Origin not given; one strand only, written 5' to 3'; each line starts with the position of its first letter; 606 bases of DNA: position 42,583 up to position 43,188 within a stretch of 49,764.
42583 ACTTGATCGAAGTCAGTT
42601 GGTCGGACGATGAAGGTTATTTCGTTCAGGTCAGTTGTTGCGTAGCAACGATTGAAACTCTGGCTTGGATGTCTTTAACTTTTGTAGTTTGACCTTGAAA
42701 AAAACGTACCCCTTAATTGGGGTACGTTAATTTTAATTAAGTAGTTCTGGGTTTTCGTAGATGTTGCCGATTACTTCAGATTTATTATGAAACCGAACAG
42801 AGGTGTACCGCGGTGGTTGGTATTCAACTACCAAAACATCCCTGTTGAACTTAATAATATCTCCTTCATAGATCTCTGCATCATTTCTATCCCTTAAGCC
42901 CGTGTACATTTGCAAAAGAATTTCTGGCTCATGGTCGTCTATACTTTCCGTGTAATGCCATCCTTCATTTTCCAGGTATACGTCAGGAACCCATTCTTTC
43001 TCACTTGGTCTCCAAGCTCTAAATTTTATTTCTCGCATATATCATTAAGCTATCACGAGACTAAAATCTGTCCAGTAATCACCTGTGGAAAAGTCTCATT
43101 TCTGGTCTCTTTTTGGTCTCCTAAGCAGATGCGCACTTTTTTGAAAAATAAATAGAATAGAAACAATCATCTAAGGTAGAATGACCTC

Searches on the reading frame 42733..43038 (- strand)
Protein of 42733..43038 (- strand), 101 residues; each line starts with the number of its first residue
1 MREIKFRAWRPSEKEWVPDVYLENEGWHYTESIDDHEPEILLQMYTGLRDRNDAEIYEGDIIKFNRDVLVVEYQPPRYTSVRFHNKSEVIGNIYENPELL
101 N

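Call 4: search_protein_families(library=pfam, proteins=[window:42733-43038:-], max_evalue=0.01)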
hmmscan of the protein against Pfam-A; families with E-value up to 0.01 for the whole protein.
window:42733-43038:- (101 aa): 1 family
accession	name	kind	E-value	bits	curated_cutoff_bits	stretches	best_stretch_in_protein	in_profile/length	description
PF09643.15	YopX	-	5e-17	62.5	22.4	2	5-71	1-80/128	YopX protein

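Call 5: search_protein_families(library=ncbifam, proteins=[window:42733-43038:-], max_evalue=0.01)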
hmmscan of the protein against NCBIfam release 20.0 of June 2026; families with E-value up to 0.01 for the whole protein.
window:42733-43038:- (101 aa): 2 families
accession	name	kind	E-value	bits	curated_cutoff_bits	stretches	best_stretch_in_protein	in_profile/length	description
TIGR01671.1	phage_TIGR01671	hypoth_equivalog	6.3e-13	48.9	41.3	2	30-68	45-83/151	phage conserved hypothetical protein TIGR01671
NF010403.0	PRK13829.1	equivalog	0.00022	20.7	145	1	10-59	30-78/177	16S rRNA-processing protein RimM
